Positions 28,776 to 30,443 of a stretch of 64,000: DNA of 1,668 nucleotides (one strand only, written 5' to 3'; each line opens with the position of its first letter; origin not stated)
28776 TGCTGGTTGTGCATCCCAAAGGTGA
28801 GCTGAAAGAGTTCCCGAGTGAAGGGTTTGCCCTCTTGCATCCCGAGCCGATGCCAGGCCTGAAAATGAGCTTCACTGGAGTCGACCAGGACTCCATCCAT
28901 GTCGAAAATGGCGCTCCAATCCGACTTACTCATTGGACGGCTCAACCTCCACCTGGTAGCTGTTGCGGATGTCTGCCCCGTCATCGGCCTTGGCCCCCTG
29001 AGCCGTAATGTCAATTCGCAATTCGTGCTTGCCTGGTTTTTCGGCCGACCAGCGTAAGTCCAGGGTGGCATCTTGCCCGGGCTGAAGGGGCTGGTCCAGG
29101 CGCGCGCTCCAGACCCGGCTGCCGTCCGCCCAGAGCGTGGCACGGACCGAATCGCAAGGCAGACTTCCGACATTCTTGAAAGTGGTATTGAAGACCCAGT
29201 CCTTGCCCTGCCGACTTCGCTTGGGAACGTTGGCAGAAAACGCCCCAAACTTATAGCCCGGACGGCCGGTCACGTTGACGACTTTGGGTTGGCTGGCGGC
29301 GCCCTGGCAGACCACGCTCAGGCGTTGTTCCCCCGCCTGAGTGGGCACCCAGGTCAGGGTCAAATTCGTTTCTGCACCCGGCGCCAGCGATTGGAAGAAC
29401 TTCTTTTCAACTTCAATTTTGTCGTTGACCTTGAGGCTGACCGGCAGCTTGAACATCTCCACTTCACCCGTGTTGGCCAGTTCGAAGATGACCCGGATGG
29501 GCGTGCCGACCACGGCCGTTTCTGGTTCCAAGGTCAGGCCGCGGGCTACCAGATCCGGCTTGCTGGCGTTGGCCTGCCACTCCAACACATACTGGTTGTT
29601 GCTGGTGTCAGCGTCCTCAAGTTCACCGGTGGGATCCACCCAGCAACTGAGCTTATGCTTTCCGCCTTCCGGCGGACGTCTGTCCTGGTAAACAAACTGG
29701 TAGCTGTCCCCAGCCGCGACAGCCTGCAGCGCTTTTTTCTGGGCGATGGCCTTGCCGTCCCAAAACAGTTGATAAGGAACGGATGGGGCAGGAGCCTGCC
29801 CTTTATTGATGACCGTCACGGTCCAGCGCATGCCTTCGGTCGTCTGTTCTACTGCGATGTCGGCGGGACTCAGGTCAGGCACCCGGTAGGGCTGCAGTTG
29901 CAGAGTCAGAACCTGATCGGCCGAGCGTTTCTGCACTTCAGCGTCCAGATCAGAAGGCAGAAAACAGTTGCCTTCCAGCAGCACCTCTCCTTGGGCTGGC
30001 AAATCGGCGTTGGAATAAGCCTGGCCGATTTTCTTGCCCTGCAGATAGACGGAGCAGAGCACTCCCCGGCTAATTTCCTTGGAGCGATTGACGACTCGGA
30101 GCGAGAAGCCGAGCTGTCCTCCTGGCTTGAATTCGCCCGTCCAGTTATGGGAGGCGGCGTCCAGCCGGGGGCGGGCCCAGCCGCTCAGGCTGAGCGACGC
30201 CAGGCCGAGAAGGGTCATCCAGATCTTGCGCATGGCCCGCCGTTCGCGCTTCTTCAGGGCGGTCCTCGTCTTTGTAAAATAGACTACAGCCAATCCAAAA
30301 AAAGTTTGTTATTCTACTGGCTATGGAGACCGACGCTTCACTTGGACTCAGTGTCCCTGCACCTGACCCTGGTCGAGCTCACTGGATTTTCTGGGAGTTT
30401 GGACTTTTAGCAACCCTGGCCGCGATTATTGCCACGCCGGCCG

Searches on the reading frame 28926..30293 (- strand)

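Call 61: search_protein_families(library=pfam, proteins=[window:28926-30293:-], max_evalue=0.00001)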
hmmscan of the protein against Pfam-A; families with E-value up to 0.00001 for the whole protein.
window:28926-30293:- (455 aa): 3 families
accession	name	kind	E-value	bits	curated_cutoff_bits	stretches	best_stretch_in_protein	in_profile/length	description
PF07705.17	CARDB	-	1.2e-26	93.3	22.7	2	139-235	2-99/101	CARDB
PF16353.11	LacZ_4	-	3.5e-06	27.6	27.3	0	383-437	17-70/87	Beta-galactosidase, domain 4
PF00927.28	Transglut_C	-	6.8e-06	26.6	26.6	0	353-429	4-88/106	Transglutaminase family, C-terminal ig like domain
